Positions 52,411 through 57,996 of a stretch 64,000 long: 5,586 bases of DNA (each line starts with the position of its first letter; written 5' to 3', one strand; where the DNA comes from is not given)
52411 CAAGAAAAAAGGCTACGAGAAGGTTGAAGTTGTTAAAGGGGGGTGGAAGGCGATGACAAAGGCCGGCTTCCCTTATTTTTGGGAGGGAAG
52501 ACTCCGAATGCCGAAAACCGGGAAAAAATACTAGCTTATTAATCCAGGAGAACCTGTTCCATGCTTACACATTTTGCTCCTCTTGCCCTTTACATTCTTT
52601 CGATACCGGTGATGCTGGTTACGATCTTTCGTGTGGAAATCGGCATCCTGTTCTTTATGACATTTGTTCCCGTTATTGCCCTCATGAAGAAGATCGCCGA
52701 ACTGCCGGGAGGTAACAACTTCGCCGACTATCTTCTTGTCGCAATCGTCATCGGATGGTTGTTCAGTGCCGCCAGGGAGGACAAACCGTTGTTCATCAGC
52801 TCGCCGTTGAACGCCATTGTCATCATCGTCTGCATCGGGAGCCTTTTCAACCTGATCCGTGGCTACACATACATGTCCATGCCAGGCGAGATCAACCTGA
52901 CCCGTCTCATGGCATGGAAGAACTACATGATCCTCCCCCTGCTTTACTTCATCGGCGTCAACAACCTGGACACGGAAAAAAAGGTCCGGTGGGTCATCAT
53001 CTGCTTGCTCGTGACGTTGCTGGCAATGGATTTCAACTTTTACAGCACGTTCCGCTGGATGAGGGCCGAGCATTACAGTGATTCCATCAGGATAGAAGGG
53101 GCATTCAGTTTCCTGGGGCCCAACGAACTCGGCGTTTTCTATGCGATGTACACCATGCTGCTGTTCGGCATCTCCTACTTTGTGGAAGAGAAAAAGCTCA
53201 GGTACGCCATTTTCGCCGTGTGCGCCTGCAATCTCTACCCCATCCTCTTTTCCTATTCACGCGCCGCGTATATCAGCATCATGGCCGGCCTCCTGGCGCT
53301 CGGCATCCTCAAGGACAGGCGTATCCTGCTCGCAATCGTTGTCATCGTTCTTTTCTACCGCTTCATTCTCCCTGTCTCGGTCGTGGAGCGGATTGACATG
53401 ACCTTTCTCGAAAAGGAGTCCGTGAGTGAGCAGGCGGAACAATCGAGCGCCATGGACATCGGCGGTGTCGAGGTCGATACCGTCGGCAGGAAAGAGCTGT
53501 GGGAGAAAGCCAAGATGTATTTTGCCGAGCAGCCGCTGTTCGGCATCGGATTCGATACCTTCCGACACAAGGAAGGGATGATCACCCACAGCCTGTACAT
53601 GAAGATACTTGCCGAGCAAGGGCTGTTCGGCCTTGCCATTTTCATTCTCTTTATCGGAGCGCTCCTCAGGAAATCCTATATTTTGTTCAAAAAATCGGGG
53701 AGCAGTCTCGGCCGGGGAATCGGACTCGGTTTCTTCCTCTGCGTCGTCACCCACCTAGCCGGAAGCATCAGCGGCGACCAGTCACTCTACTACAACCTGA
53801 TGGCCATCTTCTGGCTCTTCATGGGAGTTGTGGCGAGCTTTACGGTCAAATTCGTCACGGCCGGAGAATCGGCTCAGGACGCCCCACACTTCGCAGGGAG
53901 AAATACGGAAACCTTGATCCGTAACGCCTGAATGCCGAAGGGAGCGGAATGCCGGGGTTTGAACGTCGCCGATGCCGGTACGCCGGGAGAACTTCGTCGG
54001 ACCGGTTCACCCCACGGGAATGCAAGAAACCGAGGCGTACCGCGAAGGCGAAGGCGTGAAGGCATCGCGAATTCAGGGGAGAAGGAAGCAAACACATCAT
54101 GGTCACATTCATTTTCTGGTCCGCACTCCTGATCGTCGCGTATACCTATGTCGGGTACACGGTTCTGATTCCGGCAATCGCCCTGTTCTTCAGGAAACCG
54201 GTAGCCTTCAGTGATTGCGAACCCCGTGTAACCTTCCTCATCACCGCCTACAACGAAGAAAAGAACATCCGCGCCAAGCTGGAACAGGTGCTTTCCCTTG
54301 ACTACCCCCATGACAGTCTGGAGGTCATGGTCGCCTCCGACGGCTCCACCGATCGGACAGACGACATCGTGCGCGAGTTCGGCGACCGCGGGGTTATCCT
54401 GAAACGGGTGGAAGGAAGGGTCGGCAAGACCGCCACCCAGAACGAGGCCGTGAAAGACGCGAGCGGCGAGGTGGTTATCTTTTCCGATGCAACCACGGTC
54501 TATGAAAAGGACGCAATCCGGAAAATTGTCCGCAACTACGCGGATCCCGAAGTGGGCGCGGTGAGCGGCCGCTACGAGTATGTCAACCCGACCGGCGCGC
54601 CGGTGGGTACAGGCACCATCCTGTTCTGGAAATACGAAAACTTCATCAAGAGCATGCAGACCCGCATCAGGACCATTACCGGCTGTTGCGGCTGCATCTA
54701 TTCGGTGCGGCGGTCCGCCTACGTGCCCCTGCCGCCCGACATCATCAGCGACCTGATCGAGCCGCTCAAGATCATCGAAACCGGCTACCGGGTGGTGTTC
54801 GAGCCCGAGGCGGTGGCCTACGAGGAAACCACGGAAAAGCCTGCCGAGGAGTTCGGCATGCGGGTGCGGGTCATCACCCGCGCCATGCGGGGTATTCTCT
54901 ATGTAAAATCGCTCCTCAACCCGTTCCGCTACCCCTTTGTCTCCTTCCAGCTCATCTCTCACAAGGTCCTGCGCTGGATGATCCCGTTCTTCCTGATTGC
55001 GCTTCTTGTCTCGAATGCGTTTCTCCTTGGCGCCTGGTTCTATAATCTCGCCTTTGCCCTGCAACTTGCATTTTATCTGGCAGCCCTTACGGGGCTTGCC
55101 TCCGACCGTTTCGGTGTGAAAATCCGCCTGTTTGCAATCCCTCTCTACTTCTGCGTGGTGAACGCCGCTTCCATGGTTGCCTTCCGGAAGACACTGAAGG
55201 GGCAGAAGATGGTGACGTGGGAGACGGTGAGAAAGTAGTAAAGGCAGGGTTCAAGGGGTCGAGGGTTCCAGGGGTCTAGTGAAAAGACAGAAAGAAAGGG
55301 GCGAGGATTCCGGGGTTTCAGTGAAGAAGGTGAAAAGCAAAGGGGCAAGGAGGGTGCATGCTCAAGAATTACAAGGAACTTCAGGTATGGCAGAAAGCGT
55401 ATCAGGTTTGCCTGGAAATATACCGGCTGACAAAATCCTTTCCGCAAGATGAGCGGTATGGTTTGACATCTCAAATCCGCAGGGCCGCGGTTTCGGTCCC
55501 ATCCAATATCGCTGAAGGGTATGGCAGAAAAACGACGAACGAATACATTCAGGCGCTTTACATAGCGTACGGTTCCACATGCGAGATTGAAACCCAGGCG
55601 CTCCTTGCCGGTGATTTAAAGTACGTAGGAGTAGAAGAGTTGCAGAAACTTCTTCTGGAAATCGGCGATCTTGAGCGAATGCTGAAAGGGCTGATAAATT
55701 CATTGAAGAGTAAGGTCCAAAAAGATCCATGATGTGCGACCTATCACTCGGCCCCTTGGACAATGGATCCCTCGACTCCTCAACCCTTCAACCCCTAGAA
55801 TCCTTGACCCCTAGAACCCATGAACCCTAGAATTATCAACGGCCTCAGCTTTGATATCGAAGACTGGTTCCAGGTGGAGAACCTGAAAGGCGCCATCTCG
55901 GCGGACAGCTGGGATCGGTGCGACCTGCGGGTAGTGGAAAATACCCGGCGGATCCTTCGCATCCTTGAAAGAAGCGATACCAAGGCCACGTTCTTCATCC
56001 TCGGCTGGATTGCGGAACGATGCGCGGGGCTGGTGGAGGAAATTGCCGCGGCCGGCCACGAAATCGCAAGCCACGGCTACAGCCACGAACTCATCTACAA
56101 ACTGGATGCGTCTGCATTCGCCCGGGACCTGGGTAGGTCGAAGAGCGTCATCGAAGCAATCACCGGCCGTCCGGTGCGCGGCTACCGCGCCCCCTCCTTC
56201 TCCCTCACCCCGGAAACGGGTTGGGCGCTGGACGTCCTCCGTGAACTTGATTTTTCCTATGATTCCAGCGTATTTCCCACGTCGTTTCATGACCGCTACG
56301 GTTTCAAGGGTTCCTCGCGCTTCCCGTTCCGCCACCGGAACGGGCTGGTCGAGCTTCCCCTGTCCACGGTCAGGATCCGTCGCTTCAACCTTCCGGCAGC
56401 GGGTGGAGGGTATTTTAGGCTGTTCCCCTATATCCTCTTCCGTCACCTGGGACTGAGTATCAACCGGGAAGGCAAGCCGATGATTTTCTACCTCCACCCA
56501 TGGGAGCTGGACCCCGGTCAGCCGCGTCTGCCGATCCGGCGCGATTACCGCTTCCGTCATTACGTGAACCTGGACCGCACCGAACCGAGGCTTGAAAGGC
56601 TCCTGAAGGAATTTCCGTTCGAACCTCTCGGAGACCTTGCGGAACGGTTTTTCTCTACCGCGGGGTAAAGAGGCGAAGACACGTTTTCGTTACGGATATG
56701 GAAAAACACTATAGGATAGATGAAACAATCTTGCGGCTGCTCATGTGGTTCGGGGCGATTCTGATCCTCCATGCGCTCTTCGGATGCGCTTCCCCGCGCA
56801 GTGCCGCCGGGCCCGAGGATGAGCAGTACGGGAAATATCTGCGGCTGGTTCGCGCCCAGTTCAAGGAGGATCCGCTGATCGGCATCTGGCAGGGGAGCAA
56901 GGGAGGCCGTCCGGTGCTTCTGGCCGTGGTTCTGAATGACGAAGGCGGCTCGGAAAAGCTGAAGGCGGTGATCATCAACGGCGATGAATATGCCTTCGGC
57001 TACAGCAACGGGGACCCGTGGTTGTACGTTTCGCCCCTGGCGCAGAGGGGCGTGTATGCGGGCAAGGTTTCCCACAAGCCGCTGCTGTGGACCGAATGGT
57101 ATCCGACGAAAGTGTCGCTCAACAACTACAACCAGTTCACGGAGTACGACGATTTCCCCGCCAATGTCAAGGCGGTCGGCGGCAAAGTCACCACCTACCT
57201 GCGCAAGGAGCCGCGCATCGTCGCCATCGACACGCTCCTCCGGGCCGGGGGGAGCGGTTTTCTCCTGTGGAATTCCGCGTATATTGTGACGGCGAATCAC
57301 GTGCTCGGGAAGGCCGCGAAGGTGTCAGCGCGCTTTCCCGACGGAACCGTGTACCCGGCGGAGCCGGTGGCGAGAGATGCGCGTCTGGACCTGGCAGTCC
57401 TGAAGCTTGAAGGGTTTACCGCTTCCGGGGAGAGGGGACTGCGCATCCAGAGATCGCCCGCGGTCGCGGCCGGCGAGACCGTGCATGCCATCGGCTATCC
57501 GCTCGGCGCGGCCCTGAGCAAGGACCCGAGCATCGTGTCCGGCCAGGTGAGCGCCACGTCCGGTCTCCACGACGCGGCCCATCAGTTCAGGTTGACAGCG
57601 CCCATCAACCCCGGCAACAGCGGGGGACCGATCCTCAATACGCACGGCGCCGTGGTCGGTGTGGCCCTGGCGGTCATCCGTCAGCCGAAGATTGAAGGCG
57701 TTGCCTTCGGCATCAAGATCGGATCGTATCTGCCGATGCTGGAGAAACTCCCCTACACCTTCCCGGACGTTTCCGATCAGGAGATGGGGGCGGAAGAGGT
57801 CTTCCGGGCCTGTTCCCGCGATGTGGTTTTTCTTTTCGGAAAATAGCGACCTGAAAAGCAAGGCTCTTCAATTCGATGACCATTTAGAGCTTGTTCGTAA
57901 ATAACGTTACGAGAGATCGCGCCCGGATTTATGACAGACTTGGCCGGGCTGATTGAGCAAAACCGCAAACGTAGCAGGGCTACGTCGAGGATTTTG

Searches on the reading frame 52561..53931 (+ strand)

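Call 41: search_protein_families(library=ncbifam, proteins=[window:52561-53931:+], max_evalue=0.00001)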
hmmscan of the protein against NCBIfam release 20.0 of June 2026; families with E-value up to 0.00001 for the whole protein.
window:52561-53931:+ (456 aa): 2 families
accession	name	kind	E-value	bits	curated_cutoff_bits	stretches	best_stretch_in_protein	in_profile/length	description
TIGR03097.1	PEP_O_lig_1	hypoth_equivalog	9e-12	44.6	188.1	1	53-371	45-347/408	putative O-glycosylation ligase, exosortase A system-associated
NF058641.1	TfpM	equivalog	2.2e-08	33.6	600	1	219-371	153-310/421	O-linking oligosaccharyltransferase TfpM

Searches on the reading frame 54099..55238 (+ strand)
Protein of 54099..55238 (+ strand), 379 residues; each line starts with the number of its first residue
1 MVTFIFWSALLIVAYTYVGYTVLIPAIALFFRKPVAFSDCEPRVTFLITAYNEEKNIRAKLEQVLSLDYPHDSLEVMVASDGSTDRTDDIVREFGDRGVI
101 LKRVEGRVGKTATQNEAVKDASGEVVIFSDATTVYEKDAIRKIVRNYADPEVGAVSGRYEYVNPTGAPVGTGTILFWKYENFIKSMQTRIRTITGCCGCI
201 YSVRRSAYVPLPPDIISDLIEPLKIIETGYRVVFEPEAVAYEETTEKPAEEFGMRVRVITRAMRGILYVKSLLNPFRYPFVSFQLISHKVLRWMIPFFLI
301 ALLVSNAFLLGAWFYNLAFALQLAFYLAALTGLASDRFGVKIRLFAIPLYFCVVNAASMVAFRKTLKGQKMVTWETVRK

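Call 41: search_protein_families(library=ncbifam, proteins=[window:54099-55238:+], max_evalue=0.00001)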
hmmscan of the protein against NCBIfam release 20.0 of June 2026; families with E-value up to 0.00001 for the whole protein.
window:54099-55238:+ (379 aa): 17 families
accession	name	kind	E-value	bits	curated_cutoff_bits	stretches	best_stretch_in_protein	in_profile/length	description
TIGR03937.1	PgaC_IcaA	equivalog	8.2e-20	71.1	422.3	1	39-243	42-251/407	poly-beta-1,6-N-acetyl-D-glucosamine synthase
TIGR04242.1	nodulat_NodC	equivalog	3.4e-18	65.8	550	1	10-211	16-221/395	chitooligosaccharide synthase NodC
TIGR03965.1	mycofact_glyco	equivalog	3.6e-16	59.1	280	1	38-159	71-191/467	mycofactocin biosynthesis glycosyltransferase MftF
TIGR03111.1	glyc2_xrt_Gpos1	hypoth_equivalog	2.9e-14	52.7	363.95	1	3-157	6-167/439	TIGR03111 family XrtG-associated glycosyltransferase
NF041875.1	EPS_EpsD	equivalog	2.7e-12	46.8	370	1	47-142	4-99/325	exopolysaccharide biosynthesis glycosyltransferase EpsD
NF041394.1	GtaseAglG_Halo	equivalog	2.5e-10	40.1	440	1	57-158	18-118/304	glucosyl-dolichyl phosphate glucuronosyltransferase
NF038299.1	EPS_HpsN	equivalog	4.9e-10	38.9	425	1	43-158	2-118/317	hormogonium polysaccharide biosynthesis glycosyltransferase HpsN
TIGR04283.1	glyco_like_mftF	equivalog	8.6e-09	35.3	182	1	47-149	4-99/221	TIGR04283 family arsenosugar biosynthesis glycosyltransferase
NF047683.1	TeichurnBiosyTuaG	equivalog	1e-08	35.1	400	1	40-212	4-172/252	teichuronic acid biosynthesis protein TuaG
NF041865.1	EpsU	equivalog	2.3e-08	33.5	700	1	18-166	15-165/394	exopolysaccharide biosynthesis GT2 family glycosyltransferase EpsU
NF008558.0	PRK11498.1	equivalog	7.6e-08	30.7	992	1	9-132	234-362/872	UDP-forming cellulose synthase catalytic subunit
NF007482.0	PRK10073.1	equivalog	7.7e-08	31.7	423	1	41-137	5-100/334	glycosyltransferase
NF050050.1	ProtGlycPglI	equivalog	4.6e-07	29.5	500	1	42-146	2-107/306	GalNAc(5)-diNAcBac-PP-undecaprenol beta-1,3-glucosyltransferase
NF038302.1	EPS_HpsE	equivalog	5.6e-07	28.8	300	1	44-158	3-123/307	hormogonium polysaccharide biosynthesis glycosyltransferase HpsE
TIGR03469.1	HpnB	hypoth_equivalog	1.2e-06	27.8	379.25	1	34-149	36-162/386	hopene-associated glycosyltransferase HpnB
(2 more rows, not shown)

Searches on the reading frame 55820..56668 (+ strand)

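Call 3: search_protein_families(library=pfam, proteins=[window:55820-56668:+], max_evalue=0.1)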
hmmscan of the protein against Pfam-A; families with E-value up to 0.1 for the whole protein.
window:55820-56668:+ (282 aa): 3 families
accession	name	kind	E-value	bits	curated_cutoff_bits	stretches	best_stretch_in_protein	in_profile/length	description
PF11959.13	DUF3473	-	8.6e-45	152.3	29.6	1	149-272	1-127/130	Domain of unknown function (DUF3473)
PF01522.26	Polysacc_deac_1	-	5.3e-22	78.5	23.1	1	35-133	17-112/124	Polysaccharide deacetylase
PF10096.14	DUF2334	-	0.053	13.5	26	1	71-92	58-79/203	Uncharacterized protein conserved in bacteria (DUF2334)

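Call 4: search_protein_families(library=ncbifam, proteins=[window:55820-56668:+], max_evalue=0.1)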
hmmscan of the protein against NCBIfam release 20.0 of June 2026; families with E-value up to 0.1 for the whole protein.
window:55820-56668:+ (282 aa): 10 families
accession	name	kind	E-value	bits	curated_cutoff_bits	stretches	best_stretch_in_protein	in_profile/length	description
TIGR03006.1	pepcterm_polyde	equivalog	4.3e-110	367.1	276.2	1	7-273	1-270/272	XrtA system polysaccharide deacetylase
TIGR02764.1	spore_ybaN_pdaB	equivalog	5.6e-17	62.1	237.4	1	40-131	19-110/191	polysaccharide deacetylase family sporulation protein PdaB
NF045821.1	PgAcgDacpgdA1_Bac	equivalog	1.9e-11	43.4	400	1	41-126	102-187/282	peptidoglycan-N-acetylglucosamine deacetylase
TIGR02873.1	spore_ylxY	hypoth_equivalog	2e-11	43.7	391.5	1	41-129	99-187/268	probable sporulation protein, polysaccharide deacetylase family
TIGR04243.1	nodulat_NodB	equivalog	1.9e-09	37.3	240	1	42-126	17-102/197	chitooligosaccharide deacetylase NodB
TIGR02884.1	spore_pdaA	equivalog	2.3e-08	34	298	1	41-125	51-135/224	delta-lactam-biosynthetic de-N-acetylase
NF045820.1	PgAcgDacpgdA_Strep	equivalog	1.1e-06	27.7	800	1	41-138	282-379/463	peptidoglycan-N-acetylglucosamine deacetylase PgdA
NF045822.1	PgAcgDacpgdA2_Bac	equivalog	1.1e-05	24.9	400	1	42-126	84-168/274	peptidoglycan-N-acetylglucosamine deacetylase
TIGR03212.1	uraD_N-term-dom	equivalog_domain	0.00013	21.1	424.6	1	44-123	81-160/297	allantoinase PuuE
NF050820.1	PolSacchBiosHfsH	equivalog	0.021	14.5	400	1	72-114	86-128/249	oligosaccharide deacetylase HfsH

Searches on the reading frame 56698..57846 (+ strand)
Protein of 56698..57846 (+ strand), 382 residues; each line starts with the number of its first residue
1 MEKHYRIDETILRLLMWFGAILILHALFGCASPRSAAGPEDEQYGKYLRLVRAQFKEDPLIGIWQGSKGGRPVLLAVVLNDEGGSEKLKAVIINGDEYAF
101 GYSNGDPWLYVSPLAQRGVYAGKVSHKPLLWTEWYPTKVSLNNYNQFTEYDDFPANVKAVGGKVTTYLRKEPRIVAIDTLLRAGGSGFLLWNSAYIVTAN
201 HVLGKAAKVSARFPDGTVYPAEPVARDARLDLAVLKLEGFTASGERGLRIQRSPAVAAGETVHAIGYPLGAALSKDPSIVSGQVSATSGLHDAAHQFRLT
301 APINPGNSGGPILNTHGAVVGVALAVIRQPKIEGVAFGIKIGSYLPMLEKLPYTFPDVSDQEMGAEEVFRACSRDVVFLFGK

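Call 3: search_protein_families(library=pfam, proteins=[window:56698-57846:+], max_evalue=0.1)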
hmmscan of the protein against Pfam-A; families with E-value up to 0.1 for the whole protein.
window:56698-57846:+ (382 aa): 2 families
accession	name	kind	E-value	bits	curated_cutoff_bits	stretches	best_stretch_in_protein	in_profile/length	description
PF13365.12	Trypsin_2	-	7.9e-28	98.4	27.6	1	185-322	1-144/144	Trypsin-like peptidase domain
PF00089.32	Trypsin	-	4.6e-09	36.9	20.6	1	186-345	28-217/220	Trypsin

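Call 4: search_protein_families(library=ncbifam, proteins=[window:56698-57846:+], max_evalue=0.1)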
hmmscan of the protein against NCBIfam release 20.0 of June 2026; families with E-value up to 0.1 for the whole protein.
window:56698-57846:+ (382 aa): 13 families
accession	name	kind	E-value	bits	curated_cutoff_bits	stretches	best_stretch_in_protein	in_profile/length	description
TIGR02037.1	degP_htrA_DO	subfamily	6.3e-30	104.5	416.2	1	182-341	59-217/434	Do family serine endopeptidase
NF041521.1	HhoA_HhoB_HtrA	equivalog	1.2e-24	87.3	450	1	179-342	53-214/335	HhoA/HhoB/HtrA family serine endopeptidase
NF047968.1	SerProtHtrA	equivalog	4e-23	82.3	470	1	160-350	66-255/357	serine protease HtrA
NF033740.0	MarP_fam_protase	equivalog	1.8e-18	66.8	250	1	184-325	212-353/390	MarP family serine protease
TIGR02038.1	protease_degS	equivalog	2.2e-18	66.5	422.95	1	178-341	73-236/351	outer membrane-stress sensor serine endopeptidase DegS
NF008147.1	PRK10898.1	equivalog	7e-18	64.9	408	1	162-339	57-235/352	outer membrane-stress sensor serine endopeptidase DegS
NF053637.1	SerProtHtrAspr2045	equivalog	4.5e-17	62.1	650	1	192-340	115-271/394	serine protease HtrA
NF008189.1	PRK10942.1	equivalog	7.7e-17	60.9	720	1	182-343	112-271/477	serine endoprotease DegP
NF007526.1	PRK10139.1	equivalog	3.4e-16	59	756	1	185-342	93-248/456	serine endoprotease DegQ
NF050055.1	SerProtHtrAMycob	equivalog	1.2e-15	57.4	800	1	182-325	226-379/502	serine protease HtrA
NF040960.1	MamE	equivalog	2.4e-13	49.5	800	1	185-327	124-268/659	magnetosome formation protease MamE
NF040961.1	MamO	equivalog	2e-10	39.7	800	1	183-329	98-246/648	magnetosome protein MamO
NF001269.0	PRK00228.2-1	equivalog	0.012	15.4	278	1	191-250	55-111/201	YqgE/AlgH family protein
